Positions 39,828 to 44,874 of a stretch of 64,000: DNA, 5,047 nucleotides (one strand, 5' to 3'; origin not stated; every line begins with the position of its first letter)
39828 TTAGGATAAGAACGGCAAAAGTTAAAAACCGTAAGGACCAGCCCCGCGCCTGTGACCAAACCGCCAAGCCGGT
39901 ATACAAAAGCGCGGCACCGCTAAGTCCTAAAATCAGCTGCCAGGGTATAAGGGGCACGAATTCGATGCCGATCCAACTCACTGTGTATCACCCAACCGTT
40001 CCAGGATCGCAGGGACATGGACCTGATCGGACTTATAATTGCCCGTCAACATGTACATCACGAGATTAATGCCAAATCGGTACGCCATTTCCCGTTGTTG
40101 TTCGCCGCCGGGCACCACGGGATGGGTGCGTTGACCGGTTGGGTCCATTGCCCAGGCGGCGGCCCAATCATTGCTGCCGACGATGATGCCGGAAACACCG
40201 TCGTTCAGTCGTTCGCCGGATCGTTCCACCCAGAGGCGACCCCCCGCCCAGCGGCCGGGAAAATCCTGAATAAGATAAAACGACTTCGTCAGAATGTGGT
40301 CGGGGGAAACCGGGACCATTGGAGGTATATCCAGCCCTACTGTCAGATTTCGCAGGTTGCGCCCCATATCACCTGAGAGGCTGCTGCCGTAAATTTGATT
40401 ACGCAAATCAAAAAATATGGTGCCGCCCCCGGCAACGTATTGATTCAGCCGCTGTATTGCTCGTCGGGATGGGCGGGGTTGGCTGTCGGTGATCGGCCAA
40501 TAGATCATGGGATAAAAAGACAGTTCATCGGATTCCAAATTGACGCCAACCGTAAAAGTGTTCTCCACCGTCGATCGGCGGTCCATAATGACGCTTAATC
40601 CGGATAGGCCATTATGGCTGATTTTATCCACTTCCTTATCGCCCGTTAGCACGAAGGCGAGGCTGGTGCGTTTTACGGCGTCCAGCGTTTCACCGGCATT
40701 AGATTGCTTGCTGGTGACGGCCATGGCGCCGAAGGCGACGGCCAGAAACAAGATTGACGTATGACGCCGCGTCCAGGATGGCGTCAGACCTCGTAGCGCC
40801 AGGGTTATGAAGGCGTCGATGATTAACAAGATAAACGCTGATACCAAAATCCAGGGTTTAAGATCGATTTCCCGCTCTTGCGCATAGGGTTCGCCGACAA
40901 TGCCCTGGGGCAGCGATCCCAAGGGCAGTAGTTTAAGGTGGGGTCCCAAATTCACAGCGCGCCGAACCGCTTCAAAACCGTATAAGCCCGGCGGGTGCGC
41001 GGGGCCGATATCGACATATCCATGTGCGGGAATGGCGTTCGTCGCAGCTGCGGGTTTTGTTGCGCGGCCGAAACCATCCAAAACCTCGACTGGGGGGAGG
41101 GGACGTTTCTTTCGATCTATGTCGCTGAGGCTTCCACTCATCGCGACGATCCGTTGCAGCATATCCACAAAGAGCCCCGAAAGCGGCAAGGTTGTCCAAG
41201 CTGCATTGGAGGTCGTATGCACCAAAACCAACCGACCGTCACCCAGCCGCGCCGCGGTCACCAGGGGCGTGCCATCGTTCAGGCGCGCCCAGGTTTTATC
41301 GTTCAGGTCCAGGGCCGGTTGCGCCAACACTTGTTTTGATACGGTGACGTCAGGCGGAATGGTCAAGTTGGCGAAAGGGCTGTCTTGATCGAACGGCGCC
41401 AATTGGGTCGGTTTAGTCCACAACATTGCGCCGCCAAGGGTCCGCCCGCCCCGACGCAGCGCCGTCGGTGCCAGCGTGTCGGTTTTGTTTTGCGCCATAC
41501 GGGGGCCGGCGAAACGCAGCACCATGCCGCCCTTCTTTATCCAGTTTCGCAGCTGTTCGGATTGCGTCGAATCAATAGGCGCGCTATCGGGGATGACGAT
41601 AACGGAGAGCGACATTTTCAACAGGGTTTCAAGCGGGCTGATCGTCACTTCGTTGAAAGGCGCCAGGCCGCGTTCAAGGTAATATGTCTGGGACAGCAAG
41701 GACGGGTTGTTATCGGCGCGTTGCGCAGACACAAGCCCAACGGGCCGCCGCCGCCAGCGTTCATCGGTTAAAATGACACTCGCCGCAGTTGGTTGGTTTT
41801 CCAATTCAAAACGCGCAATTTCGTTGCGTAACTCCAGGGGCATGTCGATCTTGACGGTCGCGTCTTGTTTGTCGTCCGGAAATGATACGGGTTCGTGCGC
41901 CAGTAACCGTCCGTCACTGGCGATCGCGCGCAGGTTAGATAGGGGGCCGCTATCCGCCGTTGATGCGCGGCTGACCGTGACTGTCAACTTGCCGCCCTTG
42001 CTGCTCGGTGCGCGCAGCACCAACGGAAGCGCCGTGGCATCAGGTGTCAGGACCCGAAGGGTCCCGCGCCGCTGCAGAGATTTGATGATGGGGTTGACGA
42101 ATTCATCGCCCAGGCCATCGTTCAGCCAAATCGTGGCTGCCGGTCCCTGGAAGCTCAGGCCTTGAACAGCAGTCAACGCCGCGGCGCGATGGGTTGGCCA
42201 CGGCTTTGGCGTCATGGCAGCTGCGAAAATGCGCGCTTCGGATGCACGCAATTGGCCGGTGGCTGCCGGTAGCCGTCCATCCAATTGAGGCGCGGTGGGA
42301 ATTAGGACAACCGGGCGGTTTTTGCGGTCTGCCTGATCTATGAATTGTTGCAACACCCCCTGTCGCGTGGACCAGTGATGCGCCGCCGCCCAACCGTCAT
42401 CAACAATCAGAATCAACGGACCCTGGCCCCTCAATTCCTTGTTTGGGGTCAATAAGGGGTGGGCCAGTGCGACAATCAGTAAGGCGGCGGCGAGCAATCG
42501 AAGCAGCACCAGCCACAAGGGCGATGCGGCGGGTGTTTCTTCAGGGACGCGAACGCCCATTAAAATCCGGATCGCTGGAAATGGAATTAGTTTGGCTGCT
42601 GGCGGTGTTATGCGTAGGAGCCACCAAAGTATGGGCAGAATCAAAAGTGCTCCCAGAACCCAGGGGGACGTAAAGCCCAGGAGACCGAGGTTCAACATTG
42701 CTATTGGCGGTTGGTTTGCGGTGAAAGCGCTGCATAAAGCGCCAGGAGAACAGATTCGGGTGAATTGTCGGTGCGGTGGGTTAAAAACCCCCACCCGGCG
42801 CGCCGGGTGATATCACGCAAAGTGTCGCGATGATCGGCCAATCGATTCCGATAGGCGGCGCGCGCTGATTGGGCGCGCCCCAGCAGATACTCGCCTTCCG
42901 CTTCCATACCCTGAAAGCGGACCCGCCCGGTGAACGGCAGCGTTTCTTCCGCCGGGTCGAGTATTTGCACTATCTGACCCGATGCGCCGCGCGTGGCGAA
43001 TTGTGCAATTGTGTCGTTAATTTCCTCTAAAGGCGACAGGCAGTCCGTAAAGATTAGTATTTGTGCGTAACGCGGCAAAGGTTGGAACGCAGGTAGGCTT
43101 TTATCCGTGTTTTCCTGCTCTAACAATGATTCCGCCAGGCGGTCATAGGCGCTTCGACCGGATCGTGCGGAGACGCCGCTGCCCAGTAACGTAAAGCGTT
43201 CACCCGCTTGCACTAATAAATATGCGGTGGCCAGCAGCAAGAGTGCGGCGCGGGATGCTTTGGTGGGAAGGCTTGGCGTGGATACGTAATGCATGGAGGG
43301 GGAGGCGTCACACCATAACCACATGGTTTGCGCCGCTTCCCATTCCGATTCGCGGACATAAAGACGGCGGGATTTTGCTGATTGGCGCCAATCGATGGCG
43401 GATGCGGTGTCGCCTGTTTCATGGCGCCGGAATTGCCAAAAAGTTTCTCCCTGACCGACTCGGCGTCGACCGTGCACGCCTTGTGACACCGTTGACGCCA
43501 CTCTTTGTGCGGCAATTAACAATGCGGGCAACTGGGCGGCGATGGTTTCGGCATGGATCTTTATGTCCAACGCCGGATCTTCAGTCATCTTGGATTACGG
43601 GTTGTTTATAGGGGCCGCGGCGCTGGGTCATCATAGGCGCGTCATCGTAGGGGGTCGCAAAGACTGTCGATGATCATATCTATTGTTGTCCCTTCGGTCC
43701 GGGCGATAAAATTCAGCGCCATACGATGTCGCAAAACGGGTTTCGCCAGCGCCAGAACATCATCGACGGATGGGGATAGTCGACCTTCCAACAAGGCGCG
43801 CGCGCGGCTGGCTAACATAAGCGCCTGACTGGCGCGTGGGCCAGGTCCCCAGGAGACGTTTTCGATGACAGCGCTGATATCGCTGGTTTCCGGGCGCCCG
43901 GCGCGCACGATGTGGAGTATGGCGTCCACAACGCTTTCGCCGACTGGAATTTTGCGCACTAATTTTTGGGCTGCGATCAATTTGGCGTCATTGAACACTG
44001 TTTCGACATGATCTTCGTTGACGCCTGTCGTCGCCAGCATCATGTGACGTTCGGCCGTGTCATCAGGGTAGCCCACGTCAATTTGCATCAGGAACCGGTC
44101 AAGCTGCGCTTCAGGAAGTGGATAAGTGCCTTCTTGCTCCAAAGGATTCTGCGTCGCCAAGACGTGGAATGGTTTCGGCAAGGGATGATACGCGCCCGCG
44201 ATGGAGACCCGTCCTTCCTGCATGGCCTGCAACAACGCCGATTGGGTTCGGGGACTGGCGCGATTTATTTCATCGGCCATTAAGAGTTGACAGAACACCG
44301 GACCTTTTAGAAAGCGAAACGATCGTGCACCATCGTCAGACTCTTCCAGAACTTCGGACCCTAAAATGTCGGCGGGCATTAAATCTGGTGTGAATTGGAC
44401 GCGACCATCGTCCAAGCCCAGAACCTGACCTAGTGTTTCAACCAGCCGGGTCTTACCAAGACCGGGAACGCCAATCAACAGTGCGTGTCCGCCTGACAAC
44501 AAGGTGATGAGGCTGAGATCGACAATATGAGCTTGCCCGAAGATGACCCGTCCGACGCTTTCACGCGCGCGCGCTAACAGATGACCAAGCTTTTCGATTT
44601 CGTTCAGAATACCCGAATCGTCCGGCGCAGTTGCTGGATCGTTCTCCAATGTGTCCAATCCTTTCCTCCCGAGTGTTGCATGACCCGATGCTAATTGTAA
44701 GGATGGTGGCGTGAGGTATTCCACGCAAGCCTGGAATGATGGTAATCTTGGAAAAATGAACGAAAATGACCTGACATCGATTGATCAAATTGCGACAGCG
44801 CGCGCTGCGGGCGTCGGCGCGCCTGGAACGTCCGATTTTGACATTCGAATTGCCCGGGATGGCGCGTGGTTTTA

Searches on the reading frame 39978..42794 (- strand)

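Call 9: search_protein_families(library=pfam, proteins=[window:39978-42794:-])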
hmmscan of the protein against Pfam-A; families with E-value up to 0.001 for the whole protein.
window:39978-42794:- (938 aa): 2 families
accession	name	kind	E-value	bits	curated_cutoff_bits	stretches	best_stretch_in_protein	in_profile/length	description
PF13709.12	DUF4159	-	3.8e-48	164.1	25.9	1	712-916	2-202/202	Domain of unknown function (DUF4159)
PF07584.16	BatA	-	8.5e-16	58.6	25.9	1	39-113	2-77/77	Aerotolerance regulator N-terminal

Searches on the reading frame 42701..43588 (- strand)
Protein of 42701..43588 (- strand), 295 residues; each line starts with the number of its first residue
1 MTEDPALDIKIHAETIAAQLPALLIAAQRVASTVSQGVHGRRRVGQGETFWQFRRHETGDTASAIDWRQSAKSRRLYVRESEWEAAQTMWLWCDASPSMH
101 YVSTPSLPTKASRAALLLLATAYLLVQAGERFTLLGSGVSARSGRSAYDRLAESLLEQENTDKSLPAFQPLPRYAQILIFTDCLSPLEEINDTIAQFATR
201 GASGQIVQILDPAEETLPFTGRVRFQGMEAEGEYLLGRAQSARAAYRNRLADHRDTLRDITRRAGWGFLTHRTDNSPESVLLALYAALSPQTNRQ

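Call 9: search_protein_families(library=pfam, proteins=[window:42701-43588:-])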
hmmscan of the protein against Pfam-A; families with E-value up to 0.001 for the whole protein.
window:42701-43588:- (295 aa): 1 family
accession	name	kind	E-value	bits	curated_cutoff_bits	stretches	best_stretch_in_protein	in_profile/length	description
PF01882.25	DUF58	-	3.5e-29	102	23.4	1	53-255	2-215/216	Protein of unknown function DUF58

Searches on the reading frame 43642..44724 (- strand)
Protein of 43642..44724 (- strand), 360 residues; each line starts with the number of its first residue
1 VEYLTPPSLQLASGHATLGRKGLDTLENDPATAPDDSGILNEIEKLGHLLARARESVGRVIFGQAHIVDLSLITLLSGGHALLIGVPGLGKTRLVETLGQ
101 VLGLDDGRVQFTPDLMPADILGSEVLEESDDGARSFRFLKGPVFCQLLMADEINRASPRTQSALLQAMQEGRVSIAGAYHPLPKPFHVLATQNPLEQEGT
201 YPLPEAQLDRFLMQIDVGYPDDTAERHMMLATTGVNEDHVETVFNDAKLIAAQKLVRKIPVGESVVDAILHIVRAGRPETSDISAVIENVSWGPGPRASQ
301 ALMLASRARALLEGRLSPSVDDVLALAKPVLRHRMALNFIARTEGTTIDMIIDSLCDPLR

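Call 9: search_protein_families(library=pfam, proteins=[window:43642-44724:-])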
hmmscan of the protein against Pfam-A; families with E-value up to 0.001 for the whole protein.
window:43642-44724:- (360 aa): 4 families
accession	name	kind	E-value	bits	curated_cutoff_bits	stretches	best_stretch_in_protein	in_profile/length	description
PF07726.17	AAA_3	-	1.3e-57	193.8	27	1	80-213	1-131/131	ATPase family associated with various cellular activities (AAA)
PF17863.7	AAA_lid_2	-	3.1e-14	52.9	22.7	1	289-353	8-72/74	AAA lid domain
PF07728.20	AAA_5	-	9.9e-11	42.2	22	1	81-211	2-139/139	AAA domain (dynein-related subfamily)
PF20030.5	bpMoxR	-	1e-08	34.9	27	1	54-240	7-189/205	MoxR domain in the MoxR-vWA-beta-propeller ternary systems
